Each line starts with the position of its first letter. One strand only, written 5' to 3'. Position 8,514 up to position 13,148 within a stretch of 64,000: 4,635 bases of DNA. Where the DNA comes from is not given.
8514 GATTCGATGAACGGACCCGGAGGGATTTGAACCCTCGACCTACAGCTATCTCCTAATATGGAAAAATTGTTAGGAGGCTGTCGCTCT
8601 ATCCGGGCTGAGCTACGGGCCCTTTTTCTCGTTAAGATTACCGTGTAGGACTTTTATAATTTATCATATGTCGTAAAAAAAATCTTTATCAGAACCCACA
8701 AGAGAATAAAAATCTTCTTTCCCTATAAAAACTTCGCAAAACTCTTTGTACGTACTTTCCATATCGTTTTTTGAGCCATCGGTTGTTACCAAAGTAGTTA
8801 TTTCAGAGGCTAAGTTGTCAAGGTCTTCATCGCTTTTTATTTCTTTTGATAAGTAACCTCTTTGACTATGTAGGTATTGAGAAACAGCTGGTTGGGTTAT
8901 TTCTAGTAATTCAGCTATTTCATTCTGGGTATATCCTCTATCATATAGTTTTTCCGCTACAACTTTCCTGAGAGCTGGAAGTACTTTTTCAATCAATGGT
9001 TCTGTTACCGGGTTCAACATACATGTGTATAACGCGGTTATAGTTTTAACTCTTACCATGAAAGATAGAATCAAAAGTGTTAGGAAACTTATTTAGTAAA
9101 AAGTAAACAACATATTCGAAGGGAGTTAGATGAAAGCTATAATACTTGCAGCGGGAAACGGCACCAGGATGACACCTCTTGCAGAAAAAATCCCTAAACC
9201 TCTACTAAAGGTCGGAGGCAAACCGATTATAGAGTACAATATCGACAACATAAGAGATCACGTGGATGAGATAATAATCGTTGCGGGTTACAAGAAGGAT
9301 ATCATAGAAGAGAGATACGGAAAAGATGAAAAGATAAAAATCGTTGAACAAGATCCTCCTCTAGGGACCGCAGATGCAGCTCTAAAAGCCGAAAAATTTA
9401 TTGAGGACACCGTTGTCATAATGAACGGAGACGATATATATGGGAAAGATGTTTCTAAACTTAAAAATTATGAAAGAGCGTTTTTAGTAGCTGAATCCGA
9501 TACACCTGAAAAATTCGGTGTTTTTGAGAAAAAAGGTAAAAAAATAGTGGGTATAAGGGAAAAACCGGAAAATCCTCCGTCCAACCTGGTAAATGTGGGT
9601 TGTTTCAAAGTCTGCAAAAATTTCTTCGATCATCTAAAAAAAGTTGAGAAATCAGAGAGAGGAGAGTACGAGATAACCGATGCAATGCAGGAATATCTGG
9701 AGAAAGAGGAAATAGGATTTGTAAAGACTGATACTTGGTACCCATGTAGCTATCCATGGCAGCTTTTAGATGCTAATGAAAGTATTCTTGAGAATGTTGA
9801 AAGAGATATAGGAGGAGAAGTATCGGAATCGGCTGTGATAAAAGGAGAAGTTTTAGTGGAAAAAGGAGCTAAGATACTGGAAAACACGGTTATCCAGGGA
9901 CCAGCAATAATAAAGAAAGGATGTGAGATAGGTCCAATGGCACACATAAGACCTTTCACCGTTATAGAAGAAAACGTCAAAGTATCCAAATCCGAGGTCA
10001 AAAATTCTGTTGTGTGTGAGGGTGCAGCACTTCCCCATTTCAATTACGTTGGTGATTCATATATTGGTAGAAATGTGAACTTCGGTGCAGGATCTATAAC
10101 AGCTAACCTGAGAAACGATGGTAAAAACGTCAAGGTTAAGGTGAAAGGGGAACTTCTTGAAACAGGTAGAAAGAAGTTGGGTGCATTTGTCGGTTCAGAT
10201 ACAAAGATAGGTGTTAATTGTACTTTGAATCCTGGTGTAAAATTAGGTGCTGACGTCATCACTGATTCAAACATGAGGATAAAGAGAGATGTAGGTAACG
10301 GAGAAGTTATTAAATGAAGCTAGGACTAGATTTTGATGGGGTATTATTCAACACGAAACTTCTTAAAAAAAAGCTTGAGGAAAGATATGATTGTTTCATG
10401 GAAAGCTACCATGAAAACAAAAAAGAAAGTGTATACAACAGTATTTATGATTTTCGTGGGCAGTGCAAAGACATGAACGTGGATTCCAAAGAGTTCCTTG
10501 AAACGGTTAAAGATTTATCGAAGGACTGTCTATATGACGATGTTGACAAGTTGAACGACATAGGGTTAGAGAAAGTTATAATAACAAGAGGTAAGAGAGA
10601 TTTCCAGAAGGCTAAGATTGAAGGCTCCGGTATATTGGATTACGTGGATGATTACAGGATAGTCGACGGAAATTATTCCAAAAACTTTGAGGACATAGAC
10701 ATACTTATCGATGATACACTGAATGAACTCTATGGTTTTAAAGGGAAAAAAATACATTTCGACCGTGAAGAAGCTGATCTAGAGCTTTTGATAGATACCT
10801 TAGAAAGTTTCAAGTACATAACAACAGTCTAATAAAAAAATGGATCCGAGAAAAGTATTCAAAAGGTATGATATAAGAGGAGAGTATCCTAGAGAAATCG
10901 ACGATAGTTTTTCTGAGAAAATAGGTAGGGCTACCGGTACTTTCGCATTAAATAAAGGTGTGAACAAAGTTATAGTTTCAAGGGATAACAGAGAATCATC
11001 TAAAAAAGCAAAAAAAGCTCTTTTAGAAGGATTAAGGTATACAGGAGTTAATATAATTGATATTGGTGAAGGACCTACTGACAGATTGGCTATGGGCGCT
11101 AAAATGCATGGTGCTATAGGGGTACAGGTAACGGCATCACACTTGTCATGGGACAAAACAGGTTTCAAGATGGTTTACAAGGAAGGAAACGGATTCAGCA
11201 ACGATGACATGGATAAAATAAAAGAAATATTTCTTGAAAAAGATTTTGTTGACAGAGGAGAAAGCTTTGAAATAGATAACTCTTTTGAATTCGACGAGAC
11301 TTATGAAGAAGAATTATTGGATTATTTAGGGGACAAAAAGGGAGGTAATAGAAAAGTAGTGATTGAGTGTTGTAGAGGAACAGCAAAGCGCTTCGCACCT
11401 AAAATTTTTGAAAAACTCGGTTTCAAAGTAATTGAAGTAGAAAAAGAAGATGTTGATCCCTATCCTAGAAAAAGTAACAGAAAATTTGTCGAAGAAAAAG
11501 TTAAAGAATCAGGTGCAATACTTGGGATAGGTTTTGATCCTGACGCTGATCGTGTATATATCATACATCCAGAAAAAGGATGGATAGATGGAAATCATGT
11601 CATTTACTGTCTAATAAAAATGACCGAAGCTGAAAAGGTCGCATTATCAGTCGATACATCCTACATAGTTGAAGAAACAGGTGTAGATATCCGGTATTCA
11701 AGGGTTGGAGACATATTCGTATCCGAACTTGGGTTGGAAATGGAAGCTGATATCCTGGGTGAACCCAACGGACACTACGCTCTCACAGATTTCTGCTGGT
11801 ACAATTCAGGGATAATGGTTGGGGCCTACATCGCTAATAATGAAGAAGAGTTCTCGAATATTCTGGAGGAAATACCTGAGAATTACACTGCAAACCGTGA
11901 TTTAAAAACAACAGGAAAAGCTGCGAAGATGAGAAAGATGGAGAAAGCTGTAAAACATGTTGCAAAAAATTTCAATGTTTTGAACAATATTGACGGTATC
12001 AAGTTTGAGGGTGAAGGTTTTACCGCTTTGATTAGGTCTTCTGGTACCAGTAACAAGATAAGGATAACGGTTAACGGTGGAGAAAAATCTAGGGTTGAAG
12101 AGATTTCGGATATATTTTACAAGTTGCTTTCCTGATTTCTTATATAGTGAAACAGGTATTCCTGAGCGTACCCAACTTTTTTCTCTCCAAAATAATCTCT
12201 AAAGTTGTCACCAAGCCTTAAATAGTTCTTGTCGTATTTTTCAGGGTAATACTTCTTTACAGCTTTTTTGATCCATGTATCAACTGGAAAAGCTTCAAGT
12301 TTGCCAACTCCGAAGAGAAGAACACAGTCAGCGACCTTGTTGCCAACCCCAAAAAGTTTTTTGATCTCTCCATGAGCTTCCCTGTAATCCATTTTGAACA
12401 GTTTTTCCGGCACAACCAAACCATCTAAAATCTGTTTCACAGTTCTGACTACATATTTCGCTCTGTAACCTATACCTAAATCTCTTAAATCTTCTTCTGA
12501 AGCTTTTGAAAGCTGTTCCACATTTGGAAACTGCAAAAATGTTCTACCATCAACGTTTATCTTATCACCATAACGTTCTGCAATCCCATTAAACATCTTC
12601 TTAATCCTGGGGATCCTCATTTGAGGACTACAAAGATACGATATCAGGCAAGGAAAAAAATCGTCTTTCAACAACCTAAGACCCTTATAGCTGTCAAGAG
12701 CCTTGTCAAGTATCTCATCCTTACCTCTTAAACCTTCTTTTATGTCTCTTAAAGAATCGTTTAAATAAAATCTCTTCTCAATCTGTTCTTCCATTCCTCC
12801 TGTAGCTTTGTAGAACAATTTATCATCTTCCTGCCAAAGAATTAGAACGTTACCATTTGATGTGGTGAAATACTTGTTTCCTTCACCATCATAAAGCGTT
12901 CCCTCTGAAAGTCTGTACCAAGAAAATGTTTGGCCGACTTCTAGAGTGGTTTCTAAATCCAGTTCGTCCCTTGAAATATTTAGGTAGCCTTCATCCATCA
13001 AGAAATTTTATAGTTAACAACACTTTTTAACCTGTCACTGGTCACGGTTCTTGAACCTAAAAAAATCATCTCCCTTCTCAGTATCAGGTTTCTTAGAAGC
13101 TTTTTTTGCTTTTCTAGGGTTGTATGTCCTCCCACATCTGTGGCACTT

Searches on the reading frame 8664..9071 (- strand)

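Call 108: search_protein_families(library=pfam, proteins=[window:8664-9071:-], max_evalue=0.01)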
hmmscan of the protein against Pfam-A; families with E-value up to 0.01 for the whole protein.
window:8664-9071:- (135 aa): 8 families
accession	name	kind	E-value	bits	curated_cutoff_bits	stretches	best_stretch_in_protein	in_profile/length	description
PF04539.22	Sigma70_r3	-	9.7e-05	22.8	25.3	1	48-93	22-67/78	Sigma-70 region 3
PF13744.12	HTH_37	-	0.00018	21.7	27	1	34-67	19-52/80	Helix-turn-helix domain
PF04545.22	Sigma70_r4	-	0.00075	19.4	24.1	1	42-68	16-42/50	Sigma-70, region 4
PF01381.28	HTH_3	-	0.0019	18.7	23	1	45-68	8-31/55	Helix-turn-helix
PF01022.26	HTH_5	-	0.0025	18.1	22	1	47-67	16-36/47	Bacterial regulatory protein, arsR family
PF06056.18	Terminase_5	-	0.0031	17.8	20.3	1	38-67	5-34/58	Putative ATPase subunit of terminase (gpP-like)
PF08281.18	Sigma70_r4_2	-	0.0079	16.3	25.7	0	45-68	25-48/54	Sigma-70, region 4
PF07638.17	Sigma70_ECF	-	0.0093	16.3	21.1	0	19-79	126-184/185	ECF sigma factor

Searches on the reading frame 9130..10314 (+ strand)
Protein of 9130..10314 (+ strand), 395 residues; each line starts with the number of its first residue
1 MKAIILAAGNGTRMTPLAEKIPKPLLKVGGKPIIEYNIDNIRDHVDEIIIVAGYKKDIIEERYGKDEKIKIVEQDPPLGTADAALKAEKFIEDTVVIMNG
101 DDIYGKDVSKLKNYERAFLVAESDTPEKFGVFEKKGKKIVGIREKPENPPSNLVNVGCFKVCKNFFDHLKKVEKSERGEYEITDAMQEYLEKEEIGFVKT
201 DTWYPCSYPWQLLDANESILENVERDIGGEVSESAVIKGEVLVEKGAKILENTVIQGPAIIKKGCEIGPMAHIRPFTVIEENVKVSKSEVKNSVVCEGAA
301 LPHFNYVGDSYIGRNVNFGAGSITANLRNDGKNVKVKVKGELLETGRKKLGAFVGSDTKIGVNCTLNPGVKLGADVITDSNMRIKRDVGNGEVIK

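Call 58: search_protein_families(library=pfam, proteins=[window:9130-10314:+], max_evalue=0.001)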
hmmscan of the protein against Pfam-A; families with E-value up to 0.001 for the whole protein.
window:9130-10314:+ (395 aa): 6 families
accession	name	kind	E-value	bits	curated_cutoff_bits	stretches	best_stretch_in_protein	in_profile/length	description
PF00483.29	NTP_transferase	-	2.3e-34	119.5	21.2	1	2-217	1-240/245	Nucleotidyl transferase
PF00132.30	Hexapep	-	3.4e-13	49.1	27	2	242-274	3-35/36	Bacterial transferase hexapeptide (six repeats)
PF12804.13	NTP_transf_3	-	6.4e-13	49.6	27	1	3-101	1-95/160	MobA-like NTP transferase domain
PF25084.1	LbH_EIF2B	-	2.8e-09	37.4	54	1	230-308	11-88/105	EIF2B subunit epsilon LbH domain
PF01128.25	IspD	-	4.6e-06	27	27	1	2-73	2-72/221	2-C-methyl-D-erythritol 4-phosphate cytidylyltransferase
PF25087.1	GMPPB_C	-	7.1e-05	22.9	39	0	354-386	7-39/110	GMPPB C-terminal domain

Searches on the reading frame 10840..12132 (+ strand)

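Call 58: search_protein_families(library=pfam, proteins=[window:10840-12132:+], max_evalue=0.001)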
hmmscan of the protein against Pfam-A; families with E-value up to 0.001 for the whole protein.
window:10840-12132:+ (431 aa): 4 families
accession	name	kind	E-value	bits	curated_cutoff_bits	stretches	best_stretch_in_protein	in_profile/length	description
PF02878.22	PGM_PMM_I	-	3e-26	92.2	22.5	1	5-136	2-136/138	Phosphoglucomutase/phosphomannomutase, alpha/beta/alpha domain I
PF02879.22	PGM_PMM_II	-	2.6e-13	50.8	29.3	1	155-243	3-100/103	Phosphoglucomutase/phosphomannomutase, alpha/beta/alpha domain II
PF02880.22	PGM_PMM_III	-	4.6e-06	27.2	20.7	1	251-344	2-110/115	Phosphoglucomutase/phosphomannomutase, alpha/beta/alpha domain III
PF00408.26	PGM_PMM_IV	-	0.00012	22.5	23.1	1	369-426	13-65/68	Phosphoglucomutase/phosphomannomutase, C-terminal domain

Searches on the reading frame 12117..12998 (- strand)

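Call 58: search_protein_families(library=pfam, proteins=[window:12117-12998:-], max_evalue=0.001)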
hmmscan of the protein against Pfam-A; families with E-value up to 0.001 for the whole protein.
window:12117-12998:- (293 aa): 2 families
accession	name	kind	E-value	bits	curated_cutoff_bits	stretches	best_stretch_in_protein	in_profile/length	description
PF07934.18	OGG_N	-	7.6e-14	52.3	23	1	6-118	2-115/115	8-oxoguanine DNA glycosylase, N-terminal domain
PF00730.31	HhH-GPD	-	1.2e-11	45.3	26.2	1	119-257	1-93/108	HhH-GPD superfamily base excision DNA repair protein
